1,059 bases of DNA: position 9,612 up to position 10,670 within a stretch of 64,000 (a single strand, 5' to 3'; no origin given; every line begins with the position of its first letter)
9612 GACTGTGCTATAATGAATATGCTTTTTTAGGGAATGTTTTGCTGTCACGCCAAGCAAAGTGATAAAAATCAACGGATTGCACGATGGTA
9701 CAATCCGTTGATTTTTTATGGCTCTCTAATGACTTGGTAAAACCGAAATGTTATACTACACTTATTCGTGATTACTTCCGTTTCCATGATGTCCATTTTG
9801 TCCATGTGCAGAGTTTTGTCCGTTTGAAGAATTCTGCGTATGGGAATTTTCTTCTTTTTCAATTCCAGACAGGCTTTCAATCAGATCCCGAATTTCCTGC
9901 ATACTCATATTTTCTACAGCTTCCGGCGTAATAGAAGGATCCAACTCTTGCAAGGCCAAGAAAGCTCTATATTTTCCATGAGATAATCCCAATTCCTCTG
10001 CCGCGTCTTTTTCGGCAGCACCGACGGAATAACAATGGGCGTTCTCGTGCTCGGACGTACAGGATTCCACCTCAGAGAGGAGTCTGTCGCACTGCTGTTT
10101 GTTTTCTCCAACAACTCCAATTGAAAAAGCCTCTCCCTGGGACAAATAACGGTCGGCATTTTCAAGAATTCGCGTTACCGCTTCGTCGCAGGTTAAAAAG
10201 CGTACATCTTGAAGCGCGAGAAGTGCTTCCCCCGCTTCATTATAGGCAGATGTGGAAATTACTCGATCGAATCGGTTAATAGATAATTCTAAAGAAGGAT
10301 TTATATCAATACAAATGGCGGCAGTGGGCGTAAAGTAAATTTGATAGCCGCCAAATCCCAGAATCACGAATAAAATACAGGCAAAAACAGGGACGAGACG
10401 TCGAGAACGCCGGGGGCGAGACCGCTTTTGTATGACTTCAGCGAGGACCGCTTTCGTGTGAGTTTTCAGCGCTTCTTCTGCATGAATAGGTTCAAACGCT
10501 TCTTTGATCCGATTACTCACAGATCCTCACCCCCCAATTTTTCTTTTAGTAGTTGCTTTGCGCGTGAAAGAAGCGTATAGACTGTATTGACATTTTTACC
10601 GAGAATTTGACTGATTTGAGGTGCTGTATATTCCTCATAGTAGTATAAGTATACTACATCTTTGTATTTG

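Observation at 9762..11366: ECF sigma/anti-sigma operon led by a secreted His-rich protein, with matching His-rich tails on two extracytoplasmic partners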

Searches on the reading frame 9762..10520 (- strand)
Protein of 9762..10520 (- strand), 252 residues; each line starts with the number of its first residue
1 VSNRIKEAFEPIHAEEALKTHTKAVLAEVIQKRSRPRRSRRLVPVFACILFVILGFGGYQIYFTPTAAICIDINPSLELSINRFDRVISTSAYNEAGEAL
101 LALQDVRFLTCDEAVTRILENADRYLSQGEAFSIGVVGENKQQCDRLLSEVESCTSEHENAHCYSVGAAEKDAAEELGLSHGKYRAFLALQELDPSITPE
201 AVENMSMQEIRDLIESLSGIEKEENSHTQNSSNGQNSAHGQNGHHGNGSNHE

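Call 3: search_protein_families(library=pfam, proteins=[window:9762-10520:-], max_evalue=1)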
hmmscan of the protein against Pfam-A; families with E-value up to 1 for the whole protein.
window:9762-10520:- (252 aa): 2 families
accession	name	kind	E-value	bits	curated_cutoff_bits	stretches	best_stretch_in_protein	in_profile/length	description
PF23750.1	RsgI_M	-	2.5e-21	77.1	25.3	1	67-187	2-131/133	Anti-sigma factor RsgI-like central domain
PF21116.3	EF-hand_Zip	-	0.54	11.3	27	1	202-240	16-53/110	Zip protein EF-hand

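Call 4: search_protein_families(library=ncbifam, proteins=[window:9762-10520:-], max_evalue=1)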
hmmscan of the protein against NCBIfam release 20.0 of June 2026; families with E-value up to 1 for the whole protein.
window:9762-10520:- (252 aa): 1 family
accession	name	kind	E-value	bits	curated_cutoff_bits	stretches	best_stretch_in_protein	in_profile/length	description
TIGR00433.2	bioB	equivalog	0.027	13.7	225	0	117-177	78-141/307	biotin synthase BioB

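Call 6: search_protein_families(library=padloc, proteins=[window:9762-10520:-], max_evalue=0.01)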
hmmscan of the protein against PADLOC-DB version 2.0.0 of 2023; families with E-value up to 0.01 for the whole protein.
window:9762-10520:- (252 aa): 0 families

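Call 11: find_homologous_proteins(query=window:9762-10520:-, max_evalue=0.001)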
Query window:9762-10520:- (252 aa): 245 proteins with E <= 0.001 among 1384 candidates; the best 120 are listed.
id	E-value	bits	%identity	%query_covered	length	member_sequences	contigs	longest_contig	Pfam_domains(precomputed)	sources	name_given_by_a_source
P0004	1.7e-155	533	96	100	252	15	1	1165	PF23750.2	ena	-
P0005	3.8e-73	264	58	85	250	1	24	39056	PF23750.2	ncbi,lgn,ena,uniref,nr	ncbi:MAG TPA: hypothetical protein H9717_08930 [Candidatus Eisenbergiella merdipullorum]|uniref:Anti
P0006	3.4e-69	251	51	99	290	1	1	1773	PF23750.2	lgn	-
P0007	1.5e-66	242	51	97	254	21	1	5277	PF23750.2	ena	-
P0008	2.4e-65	238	47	91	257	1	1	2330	PF23750.2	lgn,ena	-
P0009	3.1e-65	238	50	100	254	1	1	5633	PF23750.2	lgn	-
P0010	6.9e-65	237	54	87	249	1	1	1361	PF23750.2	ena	-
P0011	2.5e-64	235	49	100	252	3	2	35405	PF23750.2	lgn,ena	-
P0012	7.0e-63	230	49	86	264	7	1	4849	PF23750.2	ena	-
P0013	2.7e-62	228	48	89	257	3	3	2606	PF23750.2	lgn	-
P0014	4.2e-62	228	48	98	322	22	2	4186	PF23750.2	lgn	-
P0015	1.0e-61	226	49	87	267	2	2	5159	PF23750.2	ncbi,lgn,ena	-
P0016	1.6e-61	226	52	87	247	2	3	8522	PF23750.2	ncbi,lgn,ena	-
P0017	6.1e-61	224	48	98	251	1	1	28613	PF23750.2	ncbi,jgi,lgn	ncbi:MAG: anti-sigma-I factor RsgI family protein [Ruminococcus sp.]|jgi:hypothetical protein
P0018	1.7e-60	222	48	86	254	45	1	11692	PF23750.2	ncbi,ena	-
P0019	3.6e-60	221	50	88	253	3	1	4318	PF23750.2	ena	-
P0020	3.9e-60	221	48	98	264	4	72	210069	PF23750.2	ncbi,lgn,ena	-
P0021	5.4e-60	221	46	100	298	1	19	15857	PF23750.2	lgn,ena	-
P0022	7.1e-60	220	50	100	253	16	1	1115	PF23750.2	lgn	-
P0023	7.6e-60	220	51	86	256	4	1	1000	PF23750.2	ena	-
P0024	8.5e-60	220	48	98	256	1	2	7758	PF23750.2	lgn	-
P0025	1.8e-59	219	47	92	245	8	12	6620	PF23750.2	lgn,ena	-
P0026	1.9e-59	219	46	100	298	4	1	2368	PF23750.2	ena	-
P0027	2.4e-59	219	45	97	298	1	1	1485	PF23750.2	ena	-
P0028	2.7e-59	218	43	98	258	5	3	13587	PF23750.2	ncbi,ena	-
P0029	3.4e-59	218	45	100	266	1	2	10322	PF23750.2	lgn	-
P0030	5.5e-59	217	47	96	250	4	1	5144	PF23750.2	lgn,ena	-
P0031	6.3e-59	217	45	94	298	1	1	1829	PF23750.2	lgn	-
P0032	8.6e-59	217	45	98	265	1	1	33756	PF23750.2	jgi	-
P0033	1.9e-58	216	45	94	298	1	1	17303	PF23750.2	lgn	-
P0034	2.2e-58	215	47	97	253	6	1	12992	PF23750.2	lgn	-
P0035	3.0e-58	215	46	99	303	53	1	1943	PF23750.2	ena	-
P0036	3.2e-58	215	49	90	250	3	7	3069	PF23750.2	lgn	-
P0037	3.5e-58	215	48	87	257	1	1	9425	PF23750.2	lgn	-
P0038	3.5e-58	215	46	98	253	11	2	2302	PF23750.2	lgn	-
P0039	3.6e-58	215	46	94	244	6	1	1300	PF23750.2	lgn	-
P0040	4.9e-58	214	46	99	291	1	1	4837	PF23750.2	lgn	-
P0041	5.3e-58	214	49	93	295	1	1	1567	PF23750.2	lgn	-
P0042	6.3e-58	214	47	100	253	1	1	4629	PF23750.2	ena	-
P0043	7.0e-58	214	46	98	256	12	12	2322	PF23750.2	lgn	-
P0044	1.1e-57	213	44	97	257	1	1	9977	PF23750.2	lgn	-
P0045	2.5e-57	212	43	100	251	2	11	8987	PF23750.2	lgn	-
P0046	2.6e-57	212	50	89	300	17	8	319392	PF23750.2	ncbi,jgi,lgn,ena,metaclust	metaclust:\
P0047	2.9e-57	212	46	87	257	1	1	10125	PF23750.2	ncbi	-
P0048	4.1e-57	211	49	87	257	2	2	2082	PF23750.2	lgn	-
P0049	5.0e-57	211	45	97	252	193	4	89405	PF23750.2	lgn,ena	-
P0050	5.2e-57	211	44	98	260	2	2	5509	PF23750.2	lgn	-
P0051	5.4e-57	211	50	87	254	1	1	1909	PF23750.2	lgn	-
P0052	5.4e-57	211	48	92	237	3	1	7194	PF23750.2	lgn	-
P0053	7.1e-57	210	48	87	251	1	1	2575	PF23750.2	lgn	-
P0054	7.1e-57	210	44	98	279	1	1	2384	PF23750.2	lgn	-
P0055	8.7e-57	210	45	98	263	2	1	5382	PF23750.2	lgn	-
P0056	1.1e-56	210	45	90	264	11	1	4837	PF23750.2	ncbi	-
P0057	1.4e-56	210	47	87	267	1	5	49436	PF23750.2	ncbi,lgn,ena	-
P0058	1.6e-56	209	48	87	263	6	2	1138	PF23750.2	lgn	-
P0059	1.8e-56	209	46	98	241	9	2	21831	PF23750.2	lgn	-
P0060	2.0e-56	209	45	100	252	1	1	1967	PF23750.2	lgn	-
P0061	2.4e-56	209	43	97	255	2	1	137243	PF23750.2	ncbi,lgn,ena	-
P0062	2.5e-56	209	46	91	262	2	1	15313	PF23750.2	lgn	-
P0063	2.8e-56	209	47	87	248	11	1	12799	PF23750.2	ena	-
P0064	3.5e-56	208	45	97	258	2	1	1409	PF23750.2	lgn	-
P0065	4.1e-56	208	44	96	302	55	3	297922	PF23750.2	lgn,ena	-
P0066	4.4e-56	208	45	100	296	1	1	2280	PF23750.2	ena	-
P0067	4.9e-56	208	49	87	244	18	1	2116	PF23750.2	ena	-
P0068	4.9e-56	208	45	100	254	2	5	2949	PF23750.2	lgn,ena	-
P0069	5.3e-56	208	45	100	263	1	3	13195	PF23750.2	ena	-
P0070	5.9e-56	207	48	87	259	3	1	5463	PF23750.2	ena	-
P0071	6.4e-56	207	45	100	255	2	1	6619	PF23750.2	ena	-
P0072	6.6e-56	207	48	87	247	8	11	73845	PF23750.2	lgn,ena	-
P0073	8.6e-56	207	47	94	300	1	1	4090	PF23750.2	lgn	-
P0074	9.1e-56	207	44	90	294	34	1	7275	PF23750.2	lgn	-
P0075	1.0e-55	207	44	99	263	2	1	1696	PF23750.2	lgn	-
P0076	1.1e-55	207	44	98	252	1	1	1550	PF23750.2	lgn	-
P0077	1.4e-55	206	45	99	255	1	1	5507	PF23750.2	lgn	-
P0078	1.6e-55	206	41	98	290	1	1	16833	PF23750.2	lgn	-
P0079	1.6e-55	206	43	99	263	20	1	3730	PF23750.2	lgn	-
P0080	1.9e-55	206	49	87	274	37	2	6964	PF23750.2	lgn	-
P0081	2.2e-55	206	42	99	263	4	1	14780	PF23750.2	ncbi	-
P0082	2.4e-55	205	43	99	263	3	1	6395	PF23750.2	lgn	-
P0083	2.4e-55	205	46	100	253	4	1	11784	PF23750.2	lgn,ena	-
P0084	2.7e-55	205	42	97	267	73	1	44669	PF23750.2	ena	-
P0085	3.1e-55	205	45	99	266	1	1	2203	PF23750.2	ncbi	-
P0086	3.3e-55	205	50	86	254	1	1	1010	PF23750.2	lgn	-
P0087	3.6e-55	205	48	87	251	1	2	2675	PF23750.2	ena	-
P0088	3.7e-55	205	47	98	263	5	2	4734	PF23750.2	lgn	-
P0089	3.8e-55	205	43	98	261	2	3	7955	PF23750.2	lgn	-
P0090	5.3e-55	204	46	94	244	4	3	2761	PF23750.2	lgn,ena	-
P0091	5.7e-55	204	44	98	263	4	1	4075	PF23750.2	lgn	-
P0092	6.1e-55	204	45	97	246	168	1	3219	PF23750.2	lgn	-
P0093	7.9e-55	204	40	98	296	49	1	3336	PF23750.2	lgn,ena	-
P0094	1.0e-54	203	42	97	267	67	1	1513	PF23750.2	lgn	-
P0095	1.3e-54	203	44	98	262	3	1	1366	PF23750.2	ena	-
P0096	1.6e-54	203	43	97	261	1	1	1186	PF23750.2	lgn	-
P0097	1.7e-54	203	47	86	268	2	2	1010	PF23750.2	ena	-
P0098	2.4e-54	202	48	87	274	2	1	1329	PF23750.2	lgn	-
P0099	2.5e-54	202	46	100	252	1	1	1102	PF23750.2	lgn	-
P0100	2.6e-54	202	48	87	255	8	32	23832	PF23750.2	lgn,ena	-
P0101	2.8e-54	202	48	90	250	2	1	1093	PF23750.2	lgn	-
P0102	2.8e-54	202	44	94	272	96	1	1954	PF23750.2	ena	-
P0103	2.9e-54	202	43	100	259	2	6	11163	PF23750.2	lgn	-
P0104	3.3e-54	202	42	100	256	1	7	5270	PF23750.2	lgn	-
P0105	3.5e-54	202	40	97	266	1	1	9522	PF23750.2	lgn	-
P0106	5.1e-54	201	43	98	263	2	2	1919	PF23750.2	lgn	-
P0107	5.3e-54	201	47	89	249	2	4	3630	PF23750.2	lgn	-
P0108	7.0e-54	201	46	89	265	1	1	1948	PF23750.2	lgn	-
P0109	7.1e-54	201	46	87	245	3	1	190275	PF23750.2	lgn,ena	-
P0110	8.2e-54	200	47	97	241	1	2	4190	PF23750.2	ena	-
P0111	9.1e-54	200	41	98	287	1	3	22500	PF23750.2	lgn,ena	-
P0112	1.1e-53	200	46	87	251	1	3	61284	PF23750.2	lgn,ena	-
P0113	1.2e-53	200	50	87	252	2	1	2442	PF23750.2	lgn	-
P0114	1.2e-53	200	45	100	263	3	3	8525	PF23750.2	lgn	-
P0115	1.3e-53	200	45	92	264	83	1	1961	PF23750.2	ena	-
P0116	1.3e-53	200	45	100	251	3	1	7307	PF23750.2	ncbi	-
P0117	1.5e-53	200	43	98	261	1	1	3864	PF23750.2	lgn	-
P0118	1.5e-53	200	41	98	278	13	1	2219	PF23750.2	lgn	-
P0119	2.2e-53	199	42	99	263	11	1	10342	PF23750.2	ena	-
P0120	2.7e-53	199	42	100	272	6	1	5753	PF23750.2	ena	-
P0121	3.5e-53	198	45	87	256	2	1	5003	PF23750.2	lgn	-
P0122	3.8e-53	198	40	100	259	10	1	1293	PF23750.2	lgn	-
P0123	4.7e-53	198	41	97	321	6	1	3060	PF23750.2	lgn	-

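Call 14: find_related_loci(query=A1, collection=genome_contigs, flank=5000)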
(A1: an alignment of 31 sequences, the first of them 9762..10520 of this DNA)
Query A1 (252 aa) in genome_contigs; peptide patterns used: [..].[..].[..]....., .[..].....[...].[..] (x = any residue, [..] = any of these).
600 stretches matched a pattern (row limit reached: there are more); 545 encode a relative of the query (tblastn E <= 1e-3); the best 80 are kept; 80 distinct loci.
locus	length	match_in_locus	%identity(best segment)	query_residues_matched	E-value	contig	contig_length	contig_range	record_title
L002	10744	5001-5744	47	1-248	3e-73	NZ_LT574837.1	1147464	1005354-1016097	Bariatricus massiliensis strain AT12, whole genome shotgun sequence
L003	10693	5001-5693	51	1-232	5e-69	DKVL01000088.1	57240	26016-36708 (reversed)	MAG TPA_asm: Lachnospiraceae bacterium UBA7179 UBA7179_contig_391, whole genome shotgun sequence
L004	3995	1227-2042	44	1-251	5e-68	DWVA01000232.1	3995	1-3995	MAG TPA_asm: Candidatus Blautia intestinipullorum isolate ChiW16-4312 ChiW16__C93250_L3995_SAMN06858640, whole genome sh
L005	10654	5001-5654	53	1-214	2e-68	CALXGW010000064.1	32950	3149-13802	MAG: uncultured Anaerotruncus sp. isolate E03__bin27 genome assembly, contig: E03__k127_1085081, whole genome shotgun se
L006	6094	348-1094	45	1-248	7e-68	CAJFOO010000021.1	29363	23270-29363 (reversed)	uncultured Clostridia bacterium isolate Coassembly_mag_402 genome assembly, contig: MAGpy_11413_min2k_bin_402_fak87_3345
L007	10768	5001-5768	47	1-249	2e-67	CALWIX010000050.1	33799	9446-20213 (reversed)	MAG: uncultured Clostridia bacterium isolate E14__bin331 genome assembly, contig: E14__k127_4546672, whole genome shotgu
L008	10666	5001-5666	50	1-219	2e-67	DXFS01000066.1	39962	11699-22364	MAG TPA_asm: Candidatus Agathobaculum pullistercoris isolate CHK180-9785 CHK180__C177064_L39962_SAMEA5754824, whole geno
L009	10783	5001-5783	45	1-251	2e-67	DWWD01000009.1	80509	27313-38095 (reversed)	MAG TPA_asm: Candidatus Anaerostipes avistercoris isolate ChiSjej3B21-8574 ChiSjej3B21M5__C46695_L80509_SAMN08009939, wh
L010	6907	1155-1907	45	1-248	1e-67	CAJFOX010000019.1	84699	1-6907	uncultured Ruminococcaceae bacterium isolate Coassembly_mag_52 genome assembly, contig: MAGpy_11413_min2k_bin_52_fak87_6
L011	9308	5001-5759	43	3-249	4e-67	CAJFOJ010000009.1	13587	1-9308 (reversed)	uncultured Ruminococcaceae bacterium isolate Coassembly_mag_349 genome assembly, contig: MAGpy_11413_min2k_bin_349_fak87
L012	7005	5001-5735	46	1-248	1e-66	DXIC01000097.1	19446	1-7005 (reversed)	MAG TPA_asm: Candidatus Agathobaculum stercoravium isolate ChiW21-6059 ChiW21__C95518_L19446_SAMN06858703, whole genome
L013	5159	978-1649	49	1-219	1e-66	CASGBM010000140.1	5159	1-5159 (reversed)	uncultured Eubacteriales bacterium isolate O90_L3_308308_idba_bin.67 genome assembly, contig: O90_L3_308308_idba_bin.67.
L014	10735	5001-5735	44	1-251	1e-65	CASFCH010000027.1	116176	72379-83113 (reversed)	uncultured Oscillospiraceae bacterium isolate SI.A105.metabat-bins.20 genome assembly, contig: SI.A105.metabat-bins.20.f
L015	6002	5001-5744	44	1-251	4e-65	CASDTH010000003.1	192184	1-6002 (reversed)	uncultured bacterium isolate SI.B49.metabat-bins.94 genome assembly, contig: SI.B49.metabat-bins.94.fa_k141_41113, whole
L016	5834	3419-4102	47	1-224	1e-64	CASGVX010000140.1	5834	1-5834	MAG: uncultured Lachnospiraceae bacterium isolate HZI-MIKI1.41_1677235763 genome assembly, contig: NODE_5531_length_5834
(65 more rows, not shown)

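Call 25: search_solved_structures(query=A1, max_evalue=0.01, show_alignments=3)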
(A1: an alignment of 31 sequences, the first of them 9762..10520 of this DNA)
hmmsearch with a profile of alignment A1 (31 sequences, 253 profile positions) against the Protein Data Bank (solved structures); distinct sequences matched with E-value up to 0.01: 6.
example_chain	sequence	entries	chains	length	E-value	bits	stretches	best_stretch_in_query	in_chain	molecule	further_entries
8hep_B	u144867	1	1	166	2.2e-16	63.1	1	77-221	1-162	Anti-sigma factor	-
8u9o_B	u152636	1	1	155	1.5e-11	47.3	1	77-216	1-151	Anti-sigma-I factor RsgI9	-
8her_B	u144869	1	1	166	2.4e-10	43.3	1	77-219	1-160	Anti-sigma factor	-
8t9n_A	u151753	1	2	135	2.7e-10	43.1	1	69-188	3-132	Anti-sigma-I factor RsgI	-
8heq_B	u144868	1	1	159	1.6e-08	37.3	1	77-221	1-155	Anti-sigma-I factor RsgI2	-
8hdj_B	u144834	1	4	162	3.6e-08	36.2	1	77-218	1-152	Anti-sigma-I factor RsgI2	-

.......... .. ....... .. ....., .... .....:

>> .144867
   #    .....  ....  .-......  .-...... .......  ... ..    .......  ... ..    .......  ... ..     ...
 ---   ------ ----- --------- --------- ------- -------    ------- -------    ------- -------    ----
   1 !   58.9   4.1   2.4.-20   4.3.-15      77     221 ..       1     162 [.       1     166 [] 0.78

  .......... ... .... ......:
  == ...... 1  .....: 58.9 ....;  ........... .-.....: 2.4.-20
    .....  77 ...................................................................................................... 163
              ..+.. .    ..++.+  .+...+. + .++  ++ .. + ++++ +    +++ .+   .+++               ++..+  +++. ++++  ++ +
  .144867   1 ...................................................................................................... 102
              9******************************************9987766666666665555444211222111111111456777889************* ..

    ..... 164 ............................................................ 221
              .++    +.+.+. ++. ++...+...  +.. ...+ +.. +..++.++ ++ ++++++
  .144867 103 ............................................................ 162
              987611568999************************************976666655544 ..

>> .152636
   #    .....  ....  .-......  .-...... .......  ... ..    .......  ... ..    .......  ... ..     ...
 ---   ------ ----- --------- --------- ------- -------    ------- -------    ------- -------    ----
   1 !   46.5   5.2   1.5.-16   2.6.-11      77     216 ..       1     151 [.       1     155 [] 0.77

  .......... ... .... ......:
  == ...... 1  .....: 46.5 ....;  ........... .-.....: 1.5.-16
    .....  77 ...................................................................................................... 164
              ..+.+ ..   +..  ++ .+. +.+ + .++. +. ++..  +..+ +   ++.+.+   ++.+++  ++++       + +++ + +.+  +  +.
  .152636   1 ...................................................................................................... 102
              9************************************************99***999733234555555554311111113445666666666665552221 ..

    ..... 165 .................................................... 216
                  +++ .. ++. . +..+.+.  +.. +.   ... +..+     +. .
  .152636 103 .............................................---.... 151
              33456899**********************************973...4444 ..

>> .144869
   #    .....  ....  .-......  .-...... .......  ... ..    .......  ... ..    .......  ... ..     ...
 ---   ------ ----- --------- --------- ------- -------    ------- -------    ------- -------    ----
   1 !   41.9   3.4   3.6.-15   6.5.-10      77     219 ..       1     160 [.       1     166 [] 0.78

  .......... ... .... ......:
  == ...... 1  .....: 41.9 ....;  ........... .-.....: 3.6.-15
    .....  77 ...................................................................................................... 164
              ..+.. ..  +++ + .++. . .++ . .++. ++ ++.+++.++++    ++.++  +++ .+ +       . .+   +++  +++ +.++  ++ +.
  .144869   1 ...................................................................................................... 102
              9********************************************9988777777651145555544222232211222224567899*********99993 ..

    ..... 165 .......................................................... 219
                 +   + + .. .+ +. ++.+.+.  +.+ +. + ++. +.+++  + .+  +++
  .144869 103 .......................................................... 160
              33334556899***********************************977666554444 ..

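Call 44: predict_structure(alignment_id=A1)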
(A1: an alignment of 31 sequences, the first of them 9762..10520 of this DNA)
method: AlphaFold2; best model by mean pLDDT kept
length: 252 residues; sequences in the alignment: 31
mean_pLDDT: 82.1   pTM: 0.63
mean pLDDT of the five models: 82.1, 81.3, 80.8, 80.6, 79.5
residues with pLDDT >= 90: 125; 70-90: 65; 50-70: 40; < 50: 22
segments of 3 or more residues with pLDDT < 50: 233-245, 249-252
pLDDT, mean of each block of 10 residues (from residue 1): 61 67 82 65 91 93 93 84 95 89 91 93 74 91 96 92 92 93 93 97 89 91 53 46 49 47
secondary structure, 60 per line:
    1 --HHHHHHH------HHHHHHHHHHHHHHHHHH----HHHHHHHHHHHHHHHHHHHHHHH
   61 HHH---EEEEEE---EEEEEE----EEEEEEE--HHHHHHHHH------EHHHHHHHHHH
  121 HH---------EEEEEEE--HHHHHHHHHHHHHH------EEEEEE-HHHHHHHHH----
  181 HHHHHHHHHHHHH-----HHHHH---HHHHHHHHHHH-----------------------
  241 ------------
elements in order: H3-9 H16-33 H38-63 E67-72 E76-81 E86-92 H95-103 H111-122 E132-138 H141-154 E161-166 H168-176 H181-193 H199-203 H207-217
